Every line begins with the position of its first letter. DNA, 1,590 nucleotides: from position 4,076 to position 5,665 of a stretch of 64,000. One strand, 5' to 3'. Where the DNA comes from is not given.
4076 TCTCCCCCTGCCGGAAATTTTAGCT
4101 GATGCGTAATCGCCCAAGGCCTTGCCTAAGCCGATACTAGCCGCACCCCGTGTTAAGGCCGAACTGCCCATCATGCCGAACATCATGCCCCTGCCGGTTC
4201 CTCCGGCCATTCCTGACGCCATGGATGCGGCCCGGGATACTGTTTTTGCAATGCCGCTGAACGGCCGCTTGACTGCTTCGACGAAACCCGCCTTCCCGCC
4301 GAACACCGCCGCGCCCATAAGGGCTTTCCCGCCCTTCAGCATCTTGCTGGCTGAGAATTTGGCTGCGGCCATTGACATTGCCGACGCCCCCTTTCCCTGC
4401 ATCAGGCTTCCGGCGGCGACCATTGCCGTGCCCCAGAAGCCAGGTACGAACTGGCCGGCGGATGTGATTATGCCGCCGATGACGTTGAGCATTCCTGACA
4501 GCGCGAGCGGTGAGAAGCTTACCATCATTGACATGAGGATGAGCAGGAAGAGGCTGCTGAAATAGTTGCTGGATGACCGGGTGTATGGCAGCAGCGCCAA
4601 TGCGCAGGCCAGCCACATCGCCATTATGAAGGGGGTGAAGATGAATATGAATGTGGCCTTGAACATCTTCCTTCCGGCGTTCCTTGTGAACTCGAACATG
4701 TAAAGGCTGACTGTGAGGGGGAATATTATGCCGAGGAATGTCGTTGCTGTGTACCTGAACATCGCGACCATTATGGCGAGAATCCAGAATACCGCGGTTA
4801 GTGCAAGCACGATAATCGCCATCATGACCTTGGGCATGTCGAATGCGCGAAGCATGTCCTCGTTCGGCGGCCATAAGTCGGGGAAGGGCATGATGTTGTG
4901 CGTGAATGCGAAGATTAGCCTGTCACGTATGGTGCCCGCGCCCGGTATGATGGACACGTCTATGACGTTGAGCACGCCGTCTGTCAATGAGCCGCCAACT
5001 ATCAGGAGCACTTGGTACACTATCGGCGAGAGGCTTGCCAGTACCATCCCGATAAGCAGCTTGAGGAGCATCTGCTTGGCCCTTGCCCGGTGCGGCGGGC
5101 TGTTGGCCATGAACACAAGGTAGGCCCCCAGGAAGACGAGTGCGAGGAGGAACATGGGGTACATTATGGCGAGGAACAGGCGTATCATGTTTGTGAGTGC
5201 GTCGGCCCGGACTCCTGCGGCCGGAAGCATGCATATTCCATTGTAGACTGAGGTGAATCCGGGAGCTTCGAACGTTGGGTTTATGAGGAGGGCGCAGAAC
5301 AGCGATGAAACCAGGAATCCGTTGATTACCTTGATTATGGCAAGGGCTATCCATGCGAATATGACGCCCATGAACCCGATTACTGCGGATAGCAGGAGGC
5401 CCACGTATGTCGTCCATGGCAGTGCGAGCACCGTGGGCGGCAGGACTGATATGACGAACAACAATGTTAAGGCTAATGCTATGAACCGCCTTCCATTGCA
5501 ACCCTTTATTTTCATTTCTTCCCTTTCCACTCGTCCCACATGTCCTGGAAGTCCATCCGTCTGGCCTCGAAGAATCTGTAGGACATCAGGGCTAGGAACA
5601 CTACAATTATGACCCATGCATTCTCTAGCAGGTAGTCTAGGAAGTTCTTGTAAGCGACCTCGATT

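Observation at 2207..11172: ATGA-overlapped two-gene module: a 1886-aa Cys/Trp/Asn-sequon-rich extracellular giant and a 1102-aa polytopic membrane protein with a Gly/Ala/Lys-rich disordered region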

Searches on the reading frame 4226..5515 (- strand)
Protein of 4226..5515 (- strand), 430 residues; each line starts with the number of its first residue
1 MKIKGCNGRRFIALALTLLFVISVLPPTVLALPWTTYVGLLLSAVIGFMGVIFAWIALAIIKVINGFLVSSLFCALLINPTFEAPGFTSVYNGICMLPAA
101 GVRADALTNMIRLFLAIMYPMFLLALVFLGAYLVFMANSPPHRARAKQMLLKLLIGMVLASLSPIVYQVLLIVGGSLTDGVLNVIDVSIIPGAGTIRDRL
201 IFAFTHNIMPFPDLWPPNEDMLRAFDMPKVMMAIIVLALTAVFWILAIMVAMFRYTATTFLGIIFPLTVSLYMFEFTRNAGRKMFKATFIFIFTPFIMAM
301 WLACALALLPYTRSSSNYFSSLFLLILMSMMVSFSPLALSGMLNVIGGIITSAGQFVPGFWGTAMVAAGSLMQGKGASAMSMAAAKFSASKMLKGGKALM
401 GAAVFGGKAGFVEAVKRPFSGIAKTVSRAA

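Call 24: find_homologous_proteins(query=A1, max_evalue=0.01)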
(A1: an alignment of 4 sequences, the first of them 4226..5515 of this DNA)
Query A1 (4 sequences) (430 aa, profile of the alignment): 4 proteins with E <= 0.01 among 8000 candidates.
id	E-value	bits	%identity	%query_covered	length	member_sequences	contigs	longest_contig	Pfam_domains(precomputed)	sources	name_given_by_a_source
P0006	1.3e-156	540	32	70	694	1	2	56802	-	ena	-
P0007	2.2e-136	473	34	69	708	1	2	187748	-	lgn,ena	-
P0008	1.2e-133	464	35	66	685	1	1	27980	-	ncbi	ncbi:MAG: hypothetical protein ABH834_01080 [Candidatus Altiarchaeota archaeon]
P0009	7.9e-123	429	45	98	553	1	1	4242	-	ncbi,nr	ncbi:MAG: hypothetical protein FJY77_04460, partial [Candidatus Altiarchaeales archaeon]|nr:hypothet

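Call 38: search_solved_structures(query=A5, max_evalue=5)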
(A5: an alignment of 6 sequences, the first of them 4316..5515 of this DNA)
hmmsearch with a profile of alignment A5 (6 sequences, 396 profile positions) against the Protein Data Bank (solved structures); distinct sequences matched with E-value up to 5: 2.
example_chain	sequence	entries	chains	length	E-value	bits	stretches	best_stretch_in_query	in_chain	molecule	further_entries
4x2c_A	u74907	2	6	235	1.2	11.6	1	51-96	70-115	Fic family protein putative filamentation induced by cAMP protein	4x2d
4x2e_A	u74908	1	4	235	1.2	11.5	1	51-96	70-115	Fic family protein putative filamentation induced by cAMP protein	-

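Call 41: predict_structure(alignment_id=A3)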
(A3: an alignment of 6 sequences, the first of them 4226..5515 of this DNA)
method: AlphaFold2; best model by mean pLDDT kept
length: 430 residues; sequences in the alignment: 6
mean_pLDDT: 52.3   pTM: 0.40
mean pLDDT of the five models: 52.3, 50.3, 48.5, 46.1, 45.7
residues with pLDDT >= 90: 0; 70-90: 10; 50-70: 221; < 50: 199
segments of 3 or more residues with pLDDT < 50: 1-14, 16-59, 61-73, 75-94, 96-107, 191-197, 202-221, 336-346, 376-430
pLDDT, mean of each block of 10 residues (from residue 1): 36 47 40 40 43 47 46 46 45 47 47 63 69 65 69 68 63 61 57 48 44 43 55 63 63 61 61 62 63 62 62 58 66 54 50 54 57 46 42 34 31 32 33
secondary structure, 60 per line:
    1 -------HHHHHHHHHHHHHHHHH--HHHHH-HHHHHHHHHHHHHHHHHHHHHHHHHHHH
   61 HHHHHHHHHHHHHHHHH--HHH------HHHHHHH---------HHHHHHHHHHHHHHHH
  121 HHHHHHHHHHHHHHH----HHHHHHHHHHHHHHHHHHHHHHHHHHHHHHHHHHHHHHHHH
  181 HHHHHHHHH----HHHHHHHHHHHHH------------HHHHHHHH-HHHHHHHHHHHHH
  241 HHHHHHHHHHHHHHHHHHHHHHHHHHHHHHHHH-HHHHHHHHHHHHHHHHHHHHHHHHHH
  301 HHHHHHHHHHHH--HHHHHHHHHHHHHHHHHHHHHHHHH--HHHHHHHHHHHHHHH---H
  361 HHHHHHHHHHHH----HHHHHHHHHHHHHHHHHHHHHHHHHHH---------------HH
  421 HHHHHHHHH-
elements in order: H8-24 H27-31 H33-77 H89-95 H105-135 H140-189 H194-206 H219-226 H228-273 H275-312 H315-339 H342-356 H360-372 H377-403 H419-429
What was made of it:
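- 4376..5428 (-): VirB6/TrbL-like membrane domain (about aa 30-380). Conserved motifs are NPT, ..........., FRY, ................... and SPLALSG. The AF2 model is all-helical but of low confidence (call 41).
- On VirB6/TrbL (T4SS inner-membrane platform): The AF2 model is all-helical, though with pLDDT of only 52 (call 41).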

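Call 42: search_protein_families(library=pfam, proteins=[P0007, P0008, P0009], max_evalue=0.5)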
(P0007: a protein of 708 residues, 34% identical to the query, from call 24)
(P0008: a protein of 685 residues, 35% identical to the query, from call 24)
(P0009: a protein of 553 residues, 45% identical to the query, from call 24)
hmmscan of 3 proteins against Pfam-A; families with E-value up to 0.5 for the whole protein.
P0007 (708 aa): 0 families

P0008 (685 aa): 0 families

P0009 (553 aa): 1 family
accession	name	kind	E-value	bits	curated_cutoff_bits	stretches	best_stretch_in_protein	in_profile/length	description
PF18895.5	T4SS_pilin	-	0.011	16.3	26.6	1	115-171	15-70/71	Type IV secretion system pilin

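Call 45: search_protein_representatives(alignment_id=A5)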
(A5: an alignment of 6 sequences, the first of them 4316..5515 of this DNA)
Query: 6 sequences, 396 profile positions. Proteins with E-value up to 0.001 (for the whole library): 354; up to 1e-10: 298; up to 1e-30: 68. The best 150 are listed.
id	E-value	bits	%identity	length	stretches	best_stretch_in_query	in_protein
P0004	8.6e-178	608.0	-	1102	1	1-396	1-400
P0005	1.8e-175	600.4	-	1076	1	3-395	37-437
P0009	1.4e-171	587.6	-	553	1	1-390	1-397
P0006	1.6e-159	547.8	-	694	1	1-396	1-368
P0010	8.2e-105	367.7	-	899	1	133-395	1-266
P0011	3.3e-99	349.3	-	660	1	17-395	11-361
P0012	7.9e-92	325.0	-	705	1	16-394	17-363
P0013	1.5e-83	297.7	-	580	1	11-391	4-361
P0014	2.5e-81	290.4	-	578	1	14-394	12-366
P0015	2.6e-73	264.0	-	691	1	9-393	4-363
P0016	7.2e-73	262.5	-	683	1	7-394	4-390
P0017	3.6e-69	250.4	-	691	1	14-394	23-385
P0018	5.0e-69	249.9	-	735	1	35-396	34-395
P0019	3.8e-68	247.0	-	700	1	11-392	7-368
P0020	6.1e-63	229.8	-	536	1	106-393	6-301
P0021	7.8e-63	229.5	-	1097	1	31-393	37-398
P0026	7.7e-43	163.7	-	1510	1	99-388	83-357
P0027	1.6e-42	162.6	-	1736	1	10-385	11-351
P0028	9.6e-42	160.1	-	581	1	45-392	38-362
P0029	3.2e-41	158.3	-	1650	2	37-188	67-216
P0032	6.5e-40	154.0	-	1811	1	42-373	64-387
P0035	5.3e-39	151.0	-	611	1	71-379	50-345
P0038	5.6e-38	147.7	-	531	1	39-377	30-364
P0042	6.2e-36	140.9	-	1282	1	1-394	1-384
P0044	2.1e-35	139.2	-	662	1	106-378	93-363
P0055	4.0e-33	131.7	-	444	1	7-387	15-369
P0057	4.3e-33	131.6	-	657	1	11-381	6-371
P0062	8.9e-33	130.5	-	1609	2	35-181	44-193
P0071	5.6e-31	124.6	-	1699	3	50-186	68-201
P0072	6.5e-31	124.4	-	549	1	91-382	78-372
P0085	1.5e-29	119.9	-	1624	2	240-385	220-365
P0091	7.5e-29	117.6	-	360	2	104-189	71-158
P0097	1.6e-28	116.5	-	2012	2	226-377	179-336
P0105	1.4e-27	113.4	-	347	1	104-351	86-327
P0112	3.8e-26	108.7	-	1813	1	36-360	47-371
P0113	4.1e-26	108.6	-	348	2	104-183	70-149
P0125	7.2e-25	104.5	-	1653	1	104-388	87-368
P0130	4.3e-24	101.9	-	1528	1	8-374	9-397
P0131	4.7e-24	101.8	-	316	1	104-332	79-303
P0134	6.6e-24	101.3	-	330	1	100-307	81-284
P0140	3.4e-23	99.0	-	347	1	99-317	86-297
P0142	6.3e-23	98.1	-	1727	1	109-380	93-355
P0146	8.7e-23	97.6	-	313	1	101-312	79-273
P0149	1.4e-22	97.0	-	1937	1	4-381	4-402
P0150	1.4e-22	96.9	-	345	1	97-361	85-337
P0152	3.8e-22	95.5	-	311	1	99-325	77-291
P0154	5.5e-22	95.0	-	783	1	71-384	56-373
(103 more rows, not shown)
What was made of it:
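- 4376..5428 (-): A profile of this domain finds 354 representatives (call 45).
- On VirB6/TrbL (T4SS inner-membrane platform): The window-clade profile hits P0055 at E=4e-33 (call 45).
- The exhaustive HMMER search gave 354 hits (call 45).
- Tried and rejected: The exhaustive HMMER search was needed to reveal the family (call 45).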

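Call 47: list_cluster_members(proteins=[P0011, P0013, P0016, P0021, P0027, P0032, P0042, P0055, P0097, P0149])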
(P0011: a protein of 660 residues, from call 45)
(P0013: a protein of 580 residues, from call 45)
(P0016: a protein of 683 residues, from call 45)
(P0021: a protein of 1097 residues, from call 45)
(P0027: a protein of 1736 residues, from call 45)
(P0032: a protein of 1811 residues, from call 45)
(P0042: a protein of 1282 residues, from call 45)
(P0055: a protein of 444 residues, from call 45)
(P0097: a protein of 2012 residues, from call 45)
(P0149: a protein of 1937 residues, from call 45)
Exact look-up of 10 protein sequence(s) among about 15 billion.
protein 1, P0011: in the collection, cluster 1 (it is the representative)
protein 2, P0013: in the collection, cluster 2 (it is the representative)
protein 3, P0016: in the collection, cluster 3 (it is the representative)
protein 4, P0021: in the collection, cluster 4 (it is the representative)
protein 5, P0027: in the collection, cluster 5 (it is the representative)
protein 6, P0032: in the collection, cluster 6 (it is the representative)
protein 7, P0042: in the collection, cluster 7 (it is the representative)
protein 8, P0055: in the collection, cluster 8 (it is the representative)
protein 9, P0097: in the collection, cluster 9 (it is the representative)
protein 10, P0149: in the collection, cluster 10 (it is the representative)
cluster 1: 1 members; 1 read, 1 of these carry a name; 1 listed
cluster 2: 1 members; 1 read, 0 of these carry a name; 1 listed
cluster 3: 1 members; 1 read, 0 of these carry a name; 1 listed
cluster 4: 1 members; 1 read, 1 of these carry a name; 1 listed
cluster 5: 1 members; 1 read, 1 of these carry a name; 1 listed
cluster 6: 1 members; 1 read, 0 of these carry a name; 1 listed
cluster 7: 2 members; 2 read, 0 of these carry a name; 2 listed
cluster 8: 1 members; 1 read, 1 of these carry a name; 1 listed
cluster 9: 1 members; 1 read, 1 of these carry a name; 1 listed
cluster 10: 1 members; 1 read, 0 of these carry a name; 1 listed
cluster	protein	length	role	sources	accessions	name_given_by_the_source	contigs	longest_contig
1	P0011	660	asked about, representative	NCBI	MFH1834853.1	MAG: hypothetical protein ABH851_01550 [Methanobacteriota archaeon]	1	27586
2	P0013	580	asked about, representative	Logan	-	-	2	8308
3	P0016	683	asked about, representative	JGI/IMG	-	-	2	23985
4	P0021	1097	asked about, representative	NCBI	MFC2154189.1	hypothetical protein ACFLRC_01750, partial [Candidatus Altiarchaeota archaeon]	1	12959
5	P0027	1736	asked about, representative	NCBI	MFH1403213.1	MAG: hypothetical protein ABIH11_02975 [Candidatus Altiarchaeota archaeon]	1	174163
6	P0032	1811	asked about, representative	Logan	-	-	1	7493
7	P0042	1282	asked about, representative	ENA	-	-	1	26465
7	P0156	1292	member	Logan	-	-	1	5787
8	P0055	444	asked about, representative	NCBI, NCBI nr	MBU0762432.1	MAG: type IV secretion system protein, partial [Candidatus Altiarchaeota archaeon] | type IV secretion system protein [Candidatus Altiarchaeota archaeon]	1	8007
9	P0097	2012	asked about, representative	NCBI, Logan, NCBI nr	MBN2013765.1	MAG: hypothetical protein JW778_01155 [Candidatus Altiarchaeota archaeon] | hypothetical protein [Candidatus Altiarchaeota archaeon]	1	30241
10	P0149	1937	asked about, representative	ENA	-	-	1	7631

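Call 49: search_protein_families(library=pfam, alignment_id=A6, max_evalue=0.01)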
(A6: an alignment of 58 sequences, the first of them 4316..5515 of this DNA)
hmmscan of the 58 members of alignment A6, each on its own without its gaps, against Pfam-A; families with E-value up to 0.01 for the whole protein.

A. member 1, window:4316-5515:- (400 aa): 1 family
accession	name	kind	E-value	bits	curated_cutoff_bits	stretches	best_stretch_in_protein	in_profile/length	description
PF18895.5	T4SS_pilin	-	0.0055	17.2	26.6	1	112-170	14-71/71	Type IV secretion system pilin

B. families by the number of members that match (of 58 scanned): 15 families
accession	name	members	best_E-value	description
PF18895.5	T4SS_pilin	18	4.7e-07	Type IV secretion system pilin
PF04610.19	TrbL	9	3.1e-06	TrbL/VirB6 plasmid conjugal transfer protein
PF07719.23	TPR_2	5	1.4e-07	Tetratricopeptide repeat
PF00515.34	TPR_1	5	1.8e-05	Tetratricopeptide repeat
PF13424.12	TPR_12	3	4.2e-07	Tetratricopeptide repeat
PF13414.12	TPR_11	3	3.4e-06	TPR repeat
PF13181.12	TPR_8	3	4.3e-06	Tetratricopeptide repeat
PF14938.12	SNAP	2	1.8e-08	Soluble NSF attachment protein, SNAP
PF13428.12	TPR_14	2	1.1e-05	Tetratricopeptide repeat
PF13432.12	TPR_16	1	0.0017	Tetratricopeptide repeat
PF13174.12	TPR_6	1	0.002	Tetratricopeptide repeat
PF24575.1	TPR_Slam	1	0.0024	Surface lipoprotein assembly modifier, N-terminal TPR repeats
PF19733.4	DUF6223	1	0.0041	Family of unknown function (DUF6223)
PF23914.1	TPR_CcmH_CycH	1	0.0062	Cytochrome c-type biogenesis protein H TPR domain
PF24284.1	DUF7472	1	0.0087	Family of unknown function (DUF7472)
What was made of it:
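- On VirB6/TrbL (T4SS inner-membrane platform): In the 58-member sample, 9 members hit TrbL and 18 hit T4SS_pilin (call 49).
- In a 58-member sample, 9 members hit Pfam TrbL and 18 hit T4SS_pilin (call 49).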

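Call 56: find_encoding_contigs(protein=P0055, flank=10000, max_places=3)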
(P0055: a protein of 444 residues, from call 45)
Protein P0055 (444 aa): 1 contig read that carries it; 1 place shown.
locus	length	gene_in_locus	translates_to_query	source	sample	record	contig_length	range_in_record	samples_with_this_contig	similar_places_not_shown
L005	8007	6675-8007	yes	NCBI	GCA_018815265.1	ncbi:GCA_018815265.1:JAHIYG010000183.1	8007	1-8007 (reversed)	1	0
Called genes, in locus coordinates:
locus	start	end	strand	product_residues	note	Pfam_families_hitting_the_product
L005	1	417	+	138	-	PF01547:SBP_bac_1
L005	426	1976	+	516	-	-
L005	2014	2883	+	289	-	-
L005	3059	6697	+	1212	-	-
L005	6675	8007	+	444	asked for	PF04610:TrbL (weak)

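Call 57: list_cluster_members(proteins=[P0028, P0035, P0038, P0044, P0057, P0072, P0105, P0131, P0140, P0150])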
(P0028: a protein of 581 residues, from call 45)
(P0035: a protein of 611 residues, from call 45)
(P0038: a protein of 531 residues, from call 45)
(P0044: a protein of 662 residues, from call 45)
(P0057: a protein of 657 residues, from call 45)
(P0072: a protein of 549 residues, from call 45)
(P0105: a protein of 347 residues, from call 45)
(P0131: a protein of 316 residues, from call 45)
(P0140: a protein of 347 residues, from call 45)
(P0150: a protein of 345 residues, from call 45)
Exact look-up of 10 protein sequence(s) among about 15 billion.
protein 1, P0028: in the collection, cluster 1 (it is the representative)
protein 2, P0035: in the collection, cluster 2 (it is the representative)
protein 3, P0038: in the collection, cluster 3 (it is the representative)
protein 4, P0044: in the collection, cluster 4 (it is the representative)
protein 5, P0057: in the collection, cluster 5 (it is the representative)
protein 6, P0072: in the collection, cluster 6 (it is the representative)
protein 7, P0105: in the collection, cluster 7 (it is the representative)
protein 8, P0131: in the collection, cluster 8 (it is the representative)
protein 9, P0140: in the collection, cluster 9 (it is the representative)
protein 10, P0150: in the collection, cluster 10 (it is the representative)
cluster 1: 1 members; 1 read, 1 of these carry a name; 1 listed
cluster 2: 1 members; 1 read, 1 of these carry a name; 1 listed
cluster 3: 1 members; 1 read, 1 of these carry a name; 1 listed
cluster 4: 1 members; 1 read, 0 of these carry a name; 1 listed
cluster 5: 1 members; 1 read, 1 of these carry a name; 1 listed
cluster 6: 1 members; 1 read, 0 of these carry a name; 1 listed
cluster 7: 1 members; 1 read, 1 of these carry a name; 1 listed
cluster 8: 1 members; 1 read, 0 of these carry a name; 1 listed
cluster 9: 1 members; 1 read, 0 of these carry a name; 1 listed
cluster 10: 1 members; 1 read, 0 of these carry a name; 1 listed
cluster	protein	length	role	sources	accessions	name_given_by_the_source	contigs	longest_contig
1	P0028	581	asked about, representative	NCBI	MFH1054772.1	MAG: hypothetical protein V1744_01625 [Candidatus Altiarchaeota archaeon]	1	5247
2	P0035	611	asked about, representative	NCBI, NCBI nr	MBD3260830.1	MAG: hypothetical protein GF334_04005, partial [Candidatus Altiarchaeales archaeon] | hypothetical protein [Candidatus Altiarchaeales archaeon]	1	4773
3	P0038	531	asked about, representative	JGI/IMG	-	hypothetical protein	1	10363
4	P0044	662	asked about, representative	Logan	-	-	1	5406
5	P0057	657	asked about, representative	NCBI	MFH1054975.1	MAG: hypothetical protein V1744_02645 [Candidatus Altiarchaeota archaeon]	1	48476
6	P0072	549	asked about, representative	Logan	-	-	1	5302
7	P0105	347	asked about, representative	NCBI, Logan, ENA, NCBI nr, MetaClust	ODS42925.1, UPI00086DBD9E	MAG: hypothetical protein MSIBF_06600 [Candidatus Altiarchaeales archaeon IMC4] | status=active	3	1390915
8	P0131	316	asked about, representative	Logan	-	-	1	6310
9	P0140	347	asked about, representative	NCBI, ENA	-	-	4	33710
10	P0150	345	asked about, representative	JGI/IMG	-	-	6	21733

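Call 58: find_encoding_contigs(protein=P0105, flank=10000, max_places=2)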
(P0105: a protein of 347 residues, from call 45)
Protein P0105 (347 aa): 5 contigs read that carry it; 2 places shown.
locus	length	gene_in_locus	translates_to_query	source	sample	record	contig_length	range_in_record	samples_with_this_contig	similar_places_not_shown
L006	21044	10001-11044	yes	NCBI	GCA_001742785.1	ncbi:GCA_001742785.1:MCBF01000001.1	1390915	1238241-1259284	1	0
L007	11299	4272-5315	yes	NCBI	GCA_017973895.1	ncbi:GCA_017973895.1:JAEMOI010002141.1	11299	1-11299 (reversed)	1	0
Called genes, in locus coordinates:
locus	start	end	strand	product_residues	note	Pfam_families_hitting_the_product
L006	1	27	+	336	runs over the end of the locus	PF01136:Peptidase_U32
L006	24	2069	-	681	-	PF04879:Molybdop_Fe4S4, PF00384:Molybdopterin, PF01568:Molydop_binding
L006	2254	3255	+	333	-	PF01136:Peptidase_U32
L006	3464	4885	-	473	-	PF04055:Radical_SAM, PF13353:Fer4_12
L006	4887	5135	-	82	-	-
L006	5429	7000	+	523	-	-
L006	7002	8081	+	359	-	-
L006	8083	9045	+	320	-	-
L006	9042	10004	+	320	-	-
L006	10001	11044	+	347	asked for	-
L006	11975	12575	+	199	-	PF00215:OMPdecase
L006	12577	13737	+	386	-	PF05833:NFACT_N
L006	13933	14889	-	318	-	PF11932:DUF3450 (faint), PF23435:DUF7121, PF12329:TMF_DNA_bd (weak)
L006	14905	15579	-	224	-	-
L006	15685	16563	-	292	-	PF00586:AIRS, PF02769:AIRS_C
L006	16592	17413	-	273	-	PF02899:Phage_int_SAM_1 (faint), PF13495:Phage_int_SAM_4, PF00589:Phage_integrase, PF22823:MrpR_C_cat (weak)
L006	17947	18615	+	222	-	PF00702:Hydrolase, PF12710:HAD, PF13419:HAD_2, PF13242:Hydrolase_like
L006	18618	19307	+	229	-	PF01255:Prenyltransf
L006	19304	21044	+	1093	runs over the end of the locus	PF02516:STT3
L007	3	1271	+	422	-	?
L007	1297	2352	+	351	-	-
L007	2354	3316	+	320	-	-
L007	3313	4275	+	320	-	-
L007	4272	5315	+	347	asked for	-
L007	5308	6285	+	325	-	-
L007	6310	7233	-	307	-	PF01916:DS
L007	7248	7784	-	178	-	PF00252:Ribosomal_L16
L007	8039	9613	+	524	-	PF06418:CTP_synth_N, PF00117:GATase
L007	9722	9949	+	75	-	-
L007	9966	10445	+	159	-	PF01842:ACT, PF22629:ACT_AHAS_ss, PF13710:ACT_5, PF10369:ALS_ss_C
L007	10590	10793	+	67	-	-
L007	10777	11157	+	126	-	PF01850:PIN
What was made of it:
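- On Extended VirB6 (Rickettsiales type): A. hamiconexum, and there too without virB4 (call 58).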

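Call 59: find_encoding_contigs(protein=P0057, flank=10000, max_places=2)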
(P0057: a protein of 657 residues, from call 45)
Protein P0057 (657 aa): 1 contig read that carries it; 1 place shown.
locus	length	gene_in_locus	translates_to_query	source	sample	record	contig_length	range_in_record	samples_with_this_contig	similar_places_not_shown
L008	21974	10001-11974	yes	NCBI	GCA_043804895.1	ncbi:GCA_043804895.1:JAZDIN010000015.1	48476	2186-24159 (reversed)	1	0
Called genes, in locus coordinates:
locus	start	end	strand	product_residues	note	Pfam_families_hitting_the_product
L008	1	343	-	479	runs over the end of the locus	PF03901:Glyco_transf_22, PF13231:PMT_2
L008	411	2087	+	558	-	PF13231:PMT_2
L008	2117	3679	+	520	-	PF13231:PMT_2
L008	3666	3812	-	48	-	-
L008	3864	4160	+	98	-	-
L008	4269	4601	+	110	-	PF18895:T4SS_pilin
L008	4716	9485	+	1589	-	-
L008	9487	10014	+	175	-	-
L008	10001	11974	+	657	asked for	-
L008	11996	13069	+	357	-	-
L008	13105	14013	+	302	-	PF26593:TraC-like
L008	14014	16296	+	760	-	PF01935:DUF87, PF19044:P-loop_TraG, PF12846:AAA_10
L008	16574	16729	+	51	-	-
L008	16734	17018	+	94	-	PF18895:T4SS_pilin (weak)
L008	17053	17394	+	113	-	PF18895:T4SS_pilin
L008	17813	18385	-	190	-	PF11495:TrmB_EBD_N (weak), PF13091:PLDc_2, PF00614:PLDc (weak)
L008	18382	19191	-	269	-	PF04414:tRNA_deacylase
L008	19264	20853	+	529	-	PF00082:Peptidase_S8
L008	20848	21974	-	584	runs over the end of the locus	PF00664:ABC_membrane, PF00005:ABC_tran, PF02463:SMC_N (weak), PF13304:AAA_21 (faint)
